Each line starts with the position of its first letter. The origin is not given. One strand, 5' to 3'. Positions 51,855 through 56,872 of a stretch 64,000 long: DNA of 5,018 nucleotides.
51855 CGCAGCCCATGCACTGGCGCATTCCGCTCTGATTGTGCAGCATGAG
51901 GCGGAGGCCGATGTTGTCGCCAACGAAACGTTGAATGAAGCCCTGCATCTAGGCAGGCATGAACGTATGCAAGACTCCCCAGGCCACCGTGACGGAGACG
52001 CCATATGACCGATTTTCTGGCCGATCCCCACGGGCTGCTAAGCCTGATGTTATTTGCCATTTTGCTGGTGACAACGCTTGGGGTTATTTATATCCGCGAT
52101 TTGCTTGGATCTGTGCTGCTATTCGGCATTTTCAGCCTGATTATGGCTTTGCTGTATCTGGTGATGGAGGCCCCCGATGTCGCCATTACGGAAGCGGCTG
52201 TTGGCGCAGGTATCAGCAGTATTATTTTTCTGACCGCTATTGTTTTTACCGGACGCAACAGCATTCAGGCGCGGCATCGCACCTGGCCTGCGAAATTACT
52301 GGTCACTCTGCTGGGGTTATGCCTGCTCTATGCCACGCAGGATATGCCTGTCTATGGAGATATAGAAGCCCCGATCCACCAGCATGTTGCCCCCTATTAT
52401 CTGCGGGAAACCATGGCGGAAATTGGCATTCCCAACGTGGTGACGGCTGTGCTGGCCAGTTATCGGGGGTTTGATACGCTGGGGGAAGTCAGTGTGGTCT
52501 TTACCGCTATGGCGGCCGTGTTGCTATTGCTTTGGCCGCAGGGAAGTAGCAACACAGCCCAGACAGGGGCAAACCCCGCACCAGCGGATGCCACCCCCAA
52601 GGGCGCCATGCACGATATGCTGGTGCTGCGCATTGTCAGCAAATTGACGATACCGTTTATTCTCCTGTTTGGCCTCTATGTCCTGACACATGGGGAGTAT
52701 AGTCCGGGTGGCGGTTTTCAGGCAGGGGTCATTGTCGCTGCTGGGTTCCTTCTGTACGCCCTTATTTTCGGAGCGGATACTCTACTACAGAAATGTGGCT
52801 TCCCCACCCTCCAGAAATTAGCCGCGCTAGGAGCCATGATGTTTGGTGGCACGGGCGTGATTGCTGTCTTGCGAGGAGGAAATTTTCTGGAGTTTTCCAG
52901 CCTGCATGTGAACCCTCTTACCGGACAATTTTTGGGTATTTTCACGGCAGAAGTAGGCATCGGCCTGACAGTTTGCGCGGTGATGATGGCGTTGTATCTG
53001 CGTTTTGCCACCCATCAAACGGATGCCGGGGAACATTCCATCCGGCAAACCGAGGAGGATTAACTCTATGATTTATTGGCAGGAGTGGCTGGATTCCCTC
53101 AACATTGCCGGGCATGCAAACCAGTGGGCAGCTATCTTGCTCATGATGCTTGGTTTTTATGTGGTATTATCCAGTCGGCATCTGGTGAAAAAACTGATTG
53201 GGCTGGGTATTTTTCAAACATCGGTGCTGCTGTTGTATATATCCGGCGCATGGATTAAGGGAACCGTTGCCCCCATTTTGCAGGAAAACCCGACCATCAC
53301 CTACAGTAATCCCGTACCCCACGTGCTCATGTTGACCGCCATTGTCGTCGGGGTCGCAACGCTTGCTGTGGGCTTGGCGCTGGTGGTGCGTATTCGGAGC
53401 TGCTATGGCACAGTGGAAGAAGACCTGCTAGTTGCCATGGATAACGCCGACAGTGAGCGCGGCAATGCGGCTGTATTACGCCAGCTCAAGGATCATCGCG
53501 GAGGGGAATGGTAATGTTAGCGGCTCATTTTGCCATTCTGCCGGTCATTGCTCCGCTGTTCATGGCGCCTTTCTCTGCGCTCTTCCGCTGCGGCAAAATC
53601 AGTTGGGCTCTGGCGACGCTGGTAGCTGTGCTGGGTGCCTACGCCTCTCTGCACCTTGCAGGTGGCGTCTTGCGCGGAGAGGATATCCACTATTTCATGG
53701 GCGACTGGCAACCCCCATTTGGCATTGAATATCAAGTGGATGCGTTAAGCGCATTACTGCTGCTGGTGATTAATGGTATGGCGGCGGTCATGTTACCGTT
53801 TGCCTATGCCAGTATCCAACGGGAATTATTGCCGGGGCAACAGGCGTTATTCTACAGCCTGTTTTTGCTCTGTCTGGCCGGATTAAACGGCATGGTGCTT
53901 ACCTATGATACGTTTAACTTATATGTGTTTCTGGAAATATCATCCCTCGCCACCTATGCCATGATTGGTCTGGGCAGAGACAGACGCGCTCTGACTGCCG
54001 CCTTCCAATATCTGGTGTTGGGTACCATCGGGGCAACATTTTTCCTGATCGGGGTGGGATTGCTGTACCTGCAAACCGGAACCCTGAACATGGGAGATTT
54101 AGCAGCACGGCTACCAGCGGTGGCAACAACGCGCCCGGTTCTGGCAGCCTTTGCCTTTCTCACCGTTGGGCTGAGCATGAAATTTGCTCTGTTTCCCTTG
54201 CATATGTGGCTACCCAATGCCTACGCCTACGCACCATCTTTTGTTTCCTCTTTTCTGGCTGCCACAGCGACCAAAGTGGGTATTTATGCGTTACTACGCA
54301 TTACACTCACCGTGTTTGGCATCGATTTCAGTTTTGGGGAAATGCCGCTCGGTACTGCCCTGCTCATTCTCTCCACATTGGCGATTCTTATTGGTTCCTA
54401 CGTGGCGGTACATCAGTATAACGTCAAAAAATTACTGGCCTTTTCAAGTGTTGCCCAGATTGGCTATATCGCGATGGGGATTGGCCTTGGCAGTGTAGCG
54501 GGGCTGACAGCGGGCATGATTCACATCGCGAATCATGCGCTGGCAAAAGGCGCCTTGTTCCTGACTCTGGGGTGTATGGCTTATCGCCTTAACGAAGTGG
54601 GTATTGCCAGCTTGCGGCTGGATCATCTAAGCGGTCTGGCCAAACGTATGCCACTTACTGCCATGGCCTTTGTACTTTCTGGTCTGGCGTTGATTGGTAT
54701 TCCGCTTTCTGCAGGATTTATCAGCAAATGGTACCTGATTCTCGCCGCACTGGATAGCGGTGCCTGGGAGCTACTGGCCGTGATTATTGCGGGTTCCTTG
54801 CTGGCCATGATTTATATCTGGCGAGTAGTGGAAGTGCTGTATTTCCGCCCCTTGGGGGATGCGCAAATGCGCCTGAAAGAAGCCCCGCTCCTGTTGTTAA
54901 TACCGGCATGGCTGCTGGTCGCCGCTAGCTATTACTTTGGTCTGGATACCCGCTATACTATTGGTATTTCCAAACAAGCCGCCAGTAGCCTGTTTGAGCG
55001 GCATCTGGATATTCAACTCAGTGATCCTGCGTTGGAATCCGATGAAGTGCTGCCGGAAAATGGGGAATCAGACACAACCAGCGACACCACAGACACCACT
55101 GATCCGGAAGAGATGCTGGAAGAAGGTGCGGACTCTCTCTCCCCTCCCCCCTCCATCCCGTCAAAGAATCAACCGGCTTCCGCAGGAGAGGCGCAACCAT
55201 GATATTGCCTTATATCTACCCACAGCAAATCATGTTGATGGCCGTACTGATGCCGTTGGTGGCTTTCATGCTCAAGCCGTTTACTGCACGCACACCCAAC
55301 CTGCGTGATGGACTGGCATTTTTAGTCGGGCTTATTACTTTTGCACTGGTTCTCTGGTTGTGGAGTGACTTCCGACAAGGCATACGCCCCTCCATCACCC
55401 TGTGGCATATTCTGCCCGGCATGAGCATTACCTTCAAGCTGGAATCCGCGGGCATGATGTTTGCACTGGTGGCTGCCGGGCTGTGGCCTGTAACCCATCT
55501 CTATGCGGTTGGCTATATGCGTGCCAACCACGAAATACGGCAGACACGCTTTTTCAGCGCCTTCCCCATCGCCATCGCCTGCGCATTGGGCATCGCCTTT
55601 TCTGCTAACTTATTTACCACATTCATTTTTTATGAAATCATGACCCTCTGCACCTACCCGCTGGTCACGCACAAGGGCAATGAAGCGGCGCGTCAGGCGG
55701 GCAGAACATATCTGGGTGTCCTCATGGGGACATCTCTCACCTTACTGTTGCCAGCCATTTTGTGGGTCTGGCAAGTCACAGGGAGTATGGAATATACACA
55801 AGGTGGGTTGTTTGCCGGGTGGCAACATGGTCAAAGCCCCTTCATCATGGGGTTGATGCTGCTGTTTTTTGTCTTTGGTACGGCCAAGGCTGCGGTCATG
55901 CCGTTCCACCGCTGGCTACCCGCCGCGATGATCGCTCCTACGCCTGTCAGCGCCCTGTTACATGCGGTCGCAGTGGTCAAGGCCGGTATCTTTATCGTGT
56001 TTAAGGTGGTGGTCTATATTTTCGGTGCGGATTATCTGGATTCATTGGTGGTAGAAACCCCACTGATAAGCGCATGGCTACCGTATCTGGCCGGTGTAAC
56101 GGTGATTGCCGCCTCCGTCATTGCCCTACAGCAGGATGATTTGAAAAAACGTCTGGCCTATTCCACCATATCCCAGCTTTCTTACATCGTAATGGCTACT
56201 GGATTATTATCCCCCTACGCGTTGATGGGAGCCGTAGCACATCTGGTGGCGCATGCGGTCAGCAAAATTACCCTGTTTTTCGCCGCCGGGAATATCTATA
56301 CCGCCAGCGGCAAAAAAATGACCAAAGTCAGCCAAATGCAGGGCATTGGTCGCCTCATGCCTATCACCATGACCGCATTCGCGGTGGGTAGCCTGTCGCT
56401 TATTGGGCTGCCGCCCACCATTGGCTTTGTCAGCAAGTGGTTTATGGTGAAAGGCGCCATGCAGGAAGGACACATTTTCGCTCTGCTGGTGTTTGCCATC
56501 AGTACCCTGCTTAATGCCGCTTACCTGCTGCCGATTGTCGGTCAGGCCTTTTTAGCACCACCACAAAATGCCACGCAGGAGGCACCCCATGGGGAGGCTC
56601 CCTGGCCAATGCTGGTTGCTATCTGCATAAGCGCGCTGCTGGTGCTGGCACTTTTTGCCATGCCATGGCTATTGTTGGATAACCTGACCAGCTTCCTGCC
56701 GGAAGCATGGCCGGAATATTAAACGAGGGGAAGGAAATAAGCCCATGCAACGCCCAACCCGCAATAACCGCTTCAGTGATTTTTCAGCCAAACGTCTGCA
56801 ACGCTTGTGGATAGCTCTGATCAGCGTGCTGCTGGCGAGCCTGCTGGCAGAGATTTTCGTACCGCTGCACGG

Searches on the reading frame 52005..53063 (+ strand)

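Call 41: search_protein_families(library=pfam, proteins=[window:52005-53063:+], max_evalue=0.001)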
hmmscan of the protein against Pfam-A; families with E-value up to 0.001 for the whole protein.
window:52005-53063:+ (352 aa): 4 families
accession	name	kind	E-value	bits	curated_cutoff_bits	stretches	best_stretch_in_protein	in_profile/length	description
PF04039.18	MnhB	-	8.9e-26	91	22.5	1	207-328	1-126/127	Domain related to MnhB subunit of Na+/H+ antiporter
PF13244.11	MbhD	-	6.7e-18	65.1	27.2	1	19-83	2-66/67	MBH, subunit D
PF20501.3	MbhE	-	9.5e-10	38.8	27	1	120-176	25-81/98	MBH, subunit E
PF00499.25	Oxidored_q3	-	0.0007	19.8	33.2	1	24-133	2-99/146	NADH-ubiquinone/plastoquinone oxidoreductase chain 6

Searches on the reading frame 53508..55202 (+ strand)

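Call 41: search_protein_families(library=pfam, proteins=[window:53508-55202:+], max_evalue=0.001)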
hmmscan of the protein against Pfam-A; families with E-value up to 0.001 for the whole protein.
window:53508-55202:+ (564 aa): 2 families
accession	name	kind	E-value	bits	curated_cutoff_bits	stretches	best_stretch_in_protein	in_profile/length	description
PF00361.26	Proton_antipo_M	-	4.6e-60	203.7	21.5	1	134-431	3-292/294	NADH:quinone oxidoreductase/Mrp antiporter, TM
PF10125.14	NADHdeh_related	-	4.1e-06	26.8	27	1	119-222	74-172/218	NADH dehydrogenase I, subunit N related protein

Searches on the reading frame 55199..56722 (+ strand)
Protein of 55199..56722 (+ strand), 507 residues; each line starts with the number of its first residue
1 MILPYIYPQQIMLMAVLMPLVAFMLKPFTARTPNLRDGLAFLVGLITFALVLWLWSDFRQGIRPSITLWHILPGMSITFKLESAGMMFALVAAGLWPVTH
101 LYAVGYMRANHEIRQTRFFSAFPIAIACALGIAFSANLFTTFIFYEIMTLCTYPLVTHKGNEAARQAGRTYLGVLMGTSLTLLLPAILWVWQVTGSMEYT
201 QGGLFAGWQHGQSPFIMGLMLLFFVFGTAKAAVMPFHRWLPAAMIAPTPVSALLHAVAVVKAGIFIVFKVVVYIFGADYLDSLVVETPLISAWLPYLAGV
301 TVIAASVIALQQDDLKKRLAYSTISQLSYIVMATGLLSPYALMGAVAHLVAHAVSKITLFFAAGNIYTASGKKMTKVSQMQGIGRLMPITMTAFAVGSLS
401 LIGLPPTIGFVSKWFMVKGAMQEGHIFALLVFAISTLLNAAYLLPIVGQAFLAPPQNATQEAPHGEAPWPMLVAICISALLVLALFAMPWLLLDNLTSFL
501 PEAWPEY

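Call 41: search_protein_families(library=pfam, proteins=[window:55199-56722:+], max_evalue=0.001)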
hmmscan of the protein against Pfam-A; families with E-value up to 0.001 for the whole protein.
window:55199-56722:+ (507 aa): 2 families
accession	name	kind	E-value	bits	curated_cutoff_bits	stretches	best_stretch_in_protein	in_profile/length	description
PF00361.26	Proton_antipo_M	-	2.2e-55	188.4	21.5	1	135-438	1-293/294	NADH:quinone oxidoreductase/Mrp antiporter, TM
PF00662.26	Proton_antipo_N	-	1.4e-05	25.4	24.5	1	75-119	9-51/51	NADH-Ubiquinone oxidoreductase (complex I), chain 5 N-terminus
